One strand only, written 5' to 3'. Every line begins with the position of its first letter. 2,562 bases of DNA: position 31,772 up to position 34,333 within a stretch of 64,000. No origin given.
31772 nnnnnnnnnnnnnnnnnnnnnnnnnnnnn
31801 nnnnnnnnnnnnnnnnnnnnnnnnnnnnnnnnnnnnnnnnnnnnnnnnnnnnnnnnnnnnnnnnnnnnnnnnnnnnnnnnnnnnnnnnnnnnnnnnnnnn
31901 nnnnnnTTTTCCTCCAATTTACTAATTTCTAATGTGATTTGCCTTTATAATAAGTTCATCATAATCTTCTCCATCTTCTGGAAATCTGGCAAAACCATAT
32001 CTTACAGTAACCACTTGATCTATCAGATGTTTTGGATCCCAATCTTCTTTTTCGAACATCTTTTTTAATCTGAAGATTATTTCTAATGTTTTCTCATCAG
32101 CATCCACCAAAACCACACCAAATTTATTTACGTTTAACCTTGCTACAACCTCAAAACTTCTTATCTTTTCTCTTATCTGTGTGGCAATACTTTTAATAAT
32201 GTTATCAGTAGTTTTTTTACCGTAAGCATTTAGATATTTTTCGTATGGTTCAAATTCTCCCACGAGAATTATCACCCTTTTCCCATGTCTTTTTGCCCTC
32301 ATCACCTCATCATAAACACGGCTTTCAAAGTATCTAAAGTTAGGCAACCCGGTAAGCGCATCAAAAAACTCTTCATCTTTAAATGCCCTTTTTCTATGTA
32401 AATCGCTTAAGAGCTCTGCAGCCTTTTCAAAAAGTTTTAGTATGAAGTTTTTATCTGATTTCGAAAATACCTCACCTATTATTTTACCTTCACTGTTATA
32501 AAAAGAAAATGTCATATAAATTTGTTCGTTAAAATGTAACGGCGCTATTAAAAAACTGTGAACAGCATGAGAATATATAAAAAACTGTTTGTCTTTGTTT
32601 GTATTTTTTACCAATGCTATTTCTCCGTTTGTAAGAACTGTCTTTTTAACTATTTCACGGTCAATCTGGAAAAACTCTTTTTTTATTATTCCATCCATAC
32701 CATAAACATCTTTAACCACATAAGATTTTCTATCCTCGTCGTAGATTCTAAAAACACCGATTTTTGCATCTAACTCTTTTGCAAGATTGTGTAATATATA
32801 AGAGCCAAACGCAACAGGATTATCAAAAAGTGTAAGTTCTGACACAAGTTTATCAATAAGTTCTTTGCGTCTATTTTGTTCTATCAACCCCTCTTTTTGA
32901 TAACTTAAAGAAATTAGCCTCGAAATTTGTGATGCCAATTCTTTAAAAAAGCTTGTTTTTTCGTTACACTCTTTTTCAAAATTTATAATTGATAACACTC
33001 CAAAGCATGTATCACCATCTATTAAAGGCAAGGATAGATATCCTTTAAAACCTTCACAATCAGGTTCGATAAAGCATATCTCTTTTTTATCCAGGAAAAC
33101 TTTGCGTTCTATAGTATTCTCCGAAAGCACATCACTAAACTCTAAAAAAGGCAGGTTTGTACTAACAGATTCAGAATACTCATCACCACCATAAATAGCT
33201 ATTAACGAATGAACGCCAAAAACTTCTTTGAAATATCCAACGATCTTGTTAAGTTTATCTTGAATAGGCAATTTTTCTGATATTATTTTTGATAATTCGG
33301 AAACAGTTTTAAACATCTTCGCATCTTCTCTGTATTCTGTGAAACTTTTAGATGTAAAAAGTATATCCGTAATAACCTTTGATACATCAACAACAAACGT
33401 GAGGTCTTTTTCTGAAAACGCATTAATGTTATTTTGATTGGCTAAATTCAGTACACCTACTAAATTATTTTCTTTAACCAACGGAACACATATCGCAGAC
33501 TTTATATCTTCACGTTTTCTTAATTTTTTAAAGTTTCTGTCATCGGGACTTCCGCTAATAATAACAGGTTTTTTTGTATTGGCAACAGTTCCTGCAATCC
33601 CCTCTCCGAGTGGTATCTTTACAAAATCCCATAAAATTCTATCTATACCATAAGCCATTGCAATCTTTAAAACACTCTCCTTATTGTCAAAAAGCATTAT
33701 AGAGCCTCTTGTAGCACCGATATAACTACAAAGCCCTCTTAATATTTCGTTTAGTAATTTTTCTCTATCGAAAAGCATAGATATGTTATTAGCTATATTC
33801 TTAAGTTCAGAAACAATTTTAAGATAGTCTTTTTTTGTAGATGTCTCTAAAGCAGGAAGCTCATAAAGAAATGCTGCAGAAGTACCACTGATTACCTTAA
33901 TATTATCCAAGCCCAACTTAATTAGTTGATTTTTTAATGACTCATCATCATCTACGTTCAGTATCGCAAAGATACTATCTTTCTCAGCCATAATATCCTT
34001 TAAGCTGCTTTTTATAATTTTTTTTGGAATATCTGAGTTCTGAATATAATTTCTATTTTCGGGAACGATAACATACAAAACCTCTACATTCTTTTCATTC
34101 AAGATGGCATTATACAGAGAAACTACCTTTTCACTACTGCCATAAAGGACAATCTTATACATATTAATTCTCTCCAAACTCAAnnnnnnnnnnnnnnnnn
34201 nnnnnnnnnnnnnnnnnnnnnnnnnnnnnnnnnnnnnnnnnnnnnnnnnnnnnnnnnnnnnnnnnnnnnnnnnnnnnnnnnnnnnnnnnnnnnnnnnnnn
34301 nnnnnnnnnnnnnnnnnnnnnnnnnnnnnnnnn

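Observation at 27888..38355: Candidate new signalling module: EF-G2, helical-repeat protein, orphan MglA GTPase, 3xGAF/dead-GGDEF, MOSC, NtrB, NtrC, MtnA in one coupled run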

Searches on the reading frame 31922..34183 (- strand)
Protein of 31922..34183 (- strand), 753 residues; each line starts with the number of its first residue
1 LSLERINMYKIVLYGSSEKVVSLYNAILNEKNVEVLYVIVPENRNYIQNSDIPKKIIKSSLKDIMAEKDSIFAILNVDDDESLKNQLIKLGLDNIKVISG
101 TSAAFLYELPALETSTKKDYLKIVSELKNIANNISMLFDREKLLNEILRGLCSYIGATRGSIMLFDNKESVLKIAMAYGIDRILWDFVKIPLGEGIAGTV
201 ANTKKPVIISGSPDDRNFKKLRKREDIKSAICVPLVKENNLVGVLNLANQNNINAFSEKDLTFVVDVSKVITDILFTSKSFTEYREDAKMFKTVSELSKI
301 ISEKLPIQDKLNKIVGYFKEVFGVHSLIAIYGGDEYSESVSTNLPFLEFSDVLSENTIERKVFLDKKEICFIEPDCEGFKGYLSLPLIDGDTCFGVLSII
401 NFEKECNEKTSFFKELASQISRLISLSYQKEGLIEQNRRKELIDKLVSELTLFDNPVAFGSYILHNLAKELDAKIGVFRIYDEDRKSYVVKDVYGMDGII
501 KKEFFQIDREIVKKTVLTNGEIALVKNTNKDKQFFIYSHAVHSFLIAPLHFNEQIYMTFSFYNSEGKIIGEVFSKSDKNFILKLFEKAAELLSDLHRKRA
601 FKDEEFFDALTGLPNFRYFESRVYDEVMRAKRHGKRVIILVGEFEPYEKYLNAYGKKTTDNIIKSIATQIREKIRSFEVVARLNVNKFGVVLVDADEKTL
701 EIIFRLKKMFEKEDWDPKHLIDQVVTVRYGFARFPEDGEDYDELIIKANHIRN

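Call 4: search_protein_families(library=pfam, proteins=[window:31922-34183:-], max_evalue=0.01)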
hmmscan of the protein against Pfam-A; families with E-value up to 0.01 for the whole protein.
window:31922-34183:- (753 aa): 4 families
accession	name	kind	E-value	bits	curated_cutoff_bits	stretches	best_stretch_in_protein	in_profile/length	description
PF13185.12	GAF_2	-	2e-27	96.5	28.6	2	139-268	3-128/136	GAF domain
PF01590.32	GAF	-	1.5e-25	90.7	22.4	1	139-269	1-127/133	GAF domain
PF00990.26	GGDEF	-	2.1e-22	80.1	23.8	1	607-749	3-148/161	Diguanylate cyclase, GGDEF domain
PF13492.12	GAF_3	-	1.3e-13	51.9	27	1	141-271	3-123/129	GAF domain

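Call 5: search_protein_families(library=ncbifam, proteins=[window:31922-34183:-], max_evalue=0.01)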
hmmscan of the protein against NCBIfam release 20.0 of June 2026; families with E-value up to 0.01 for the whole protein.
window:31922-34183:- (753 aa): 22 families
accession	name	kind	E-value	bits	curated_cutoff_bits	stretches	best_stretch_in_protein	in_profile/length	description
TIGR00254.1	GGDEF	domain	1.1e-18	67.5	37.4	1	607-749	7-150/168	diguanylate cyclase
NF038266.1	diguan_SiaD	equivalog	1.8e-15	57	290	1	601-749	90-238/252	biofilm regulation diguanylate cyclase SiaD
NF007135.0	PRK09581.1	equivalog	1.2e-14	54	474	1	607-749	294-438/457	PleD family two-component system response regulator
NF008283.0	PRK11061.1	equivalog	1.6e-14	53.1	583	1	124-289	2-168/748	phosphoenolpyruvate--protein phosphotransferase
NF047654.1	DiguCycDgcRLepto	equivalog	1.2e-12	47.4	500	1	601-695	129-223/295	diguanylate cyclase DgcR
NF051473.1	DigCycDgcsShew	equivalog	3.9e-11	42.9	400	1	602-703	132-232/291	diguanylate cyclase DgcS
NF007423.1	PRK09966.1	equivalog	1.6e-10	40.4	325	1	605-748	239-382/390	diguanylate cyclase DgcN/YfiN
TIGR01817.1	nifA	equivalog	2.5e-10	39.8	528.85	1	125-282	5-163/534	nif-specific transcriptional activator NifA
NF045675.1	PhdiestaseDibA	equivalog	5.5e-09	34.9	980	1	606-748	204-346/623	phosphodiesterase DibA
NF007380.0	PRK09894.1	equivalog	1.2e-08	34.6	256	1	602-736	126-258/296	diguanylate cyclase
NF041606.1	dguan_cyc_DgcA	equivalog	2.2e-08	33.4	370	1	568-749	145-322/340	diguanylate cyclase DgcA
NF007474.0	PRK10060.1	equivalog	1.2e-07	30.3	782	1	608-749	240-378/663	cyclic di-GMP phosphodiesterase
NF050064.1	BlResRespRegCbrR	equivalog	9.7e-07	28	600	1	590-750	239-398/415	bile resistance response regulator CbrR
NF040885.1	diguan_DgcJ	equivalog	1.2e-06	27.7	500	1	595-714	331-451/493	diguanylate cyclase DgcJ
NF007298.0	PRK09776.1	equivalog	2.3e-06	25.7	1135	1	606-696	685-775/1111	diguanylate cyclase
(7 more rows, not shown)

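Call 85: find_related_loci(query=A4, collection=metagenome_contigs, flank=6000)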
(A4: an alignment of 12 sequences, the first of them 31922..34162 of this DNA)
Query A4 (746 aa) in metagenome_contigs; peptide patterns used: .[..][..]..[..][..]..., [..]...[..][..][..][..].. (x = any residue, [..] = any of these).
302 stretches matched a pattern; 201 encode a relative of the query (tblastn E <= 1e-3); the best 80 are kept; 80 distinct loci.
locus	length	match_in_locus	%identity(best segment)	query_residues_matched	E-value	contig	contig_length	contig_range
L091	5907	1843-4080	87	1-746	0e+0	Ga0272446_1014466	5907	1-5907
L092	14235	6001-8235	76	1-745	0e+0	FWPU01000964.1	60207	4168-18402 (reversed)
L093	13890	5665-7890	51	1-745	0e+0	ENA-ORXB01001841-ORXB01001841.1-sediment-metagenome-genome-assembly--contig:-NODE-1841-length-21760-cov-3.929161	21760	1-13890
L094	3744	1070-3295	51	1-745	0e+0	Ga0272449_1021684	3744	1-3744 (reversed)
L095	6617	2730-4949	50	1-745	0e+0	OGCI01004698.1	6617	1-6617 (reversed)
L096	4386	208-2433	49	1-745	0e+0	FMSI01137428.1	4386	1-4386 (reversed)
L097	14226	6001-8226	51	1-745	0e+0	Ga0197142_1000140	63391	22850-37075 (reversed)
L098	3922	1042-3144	24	47-745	2e-70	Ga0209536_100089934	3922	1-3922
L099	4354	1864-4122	27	3-744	6e-70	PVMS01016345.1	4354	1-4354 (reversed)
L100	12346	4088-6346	26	4-741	4e-68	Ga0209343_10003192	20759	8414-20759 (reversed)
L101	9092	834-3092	26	4-741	4e-68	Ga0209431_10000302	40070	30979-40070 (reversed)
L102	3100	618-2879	25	3-745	5e-68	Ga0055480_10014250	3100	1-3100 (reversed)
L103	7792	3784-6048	24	3-745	2e-67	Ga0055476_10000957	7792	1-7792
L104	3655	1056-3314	25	3-745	8e-67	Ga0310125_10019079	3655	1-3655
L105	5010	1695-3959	24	3-745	4e-66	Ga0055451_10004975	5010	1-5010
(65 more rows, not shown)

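Call 87: search_protein_families(library=padloc, proteins=[window:31922-34162:-], max_evalue=0.001)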
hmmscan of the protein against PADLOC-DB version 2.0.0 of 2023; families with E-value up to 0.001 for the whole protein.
window:31922-34162:- (746 aa): 0 families
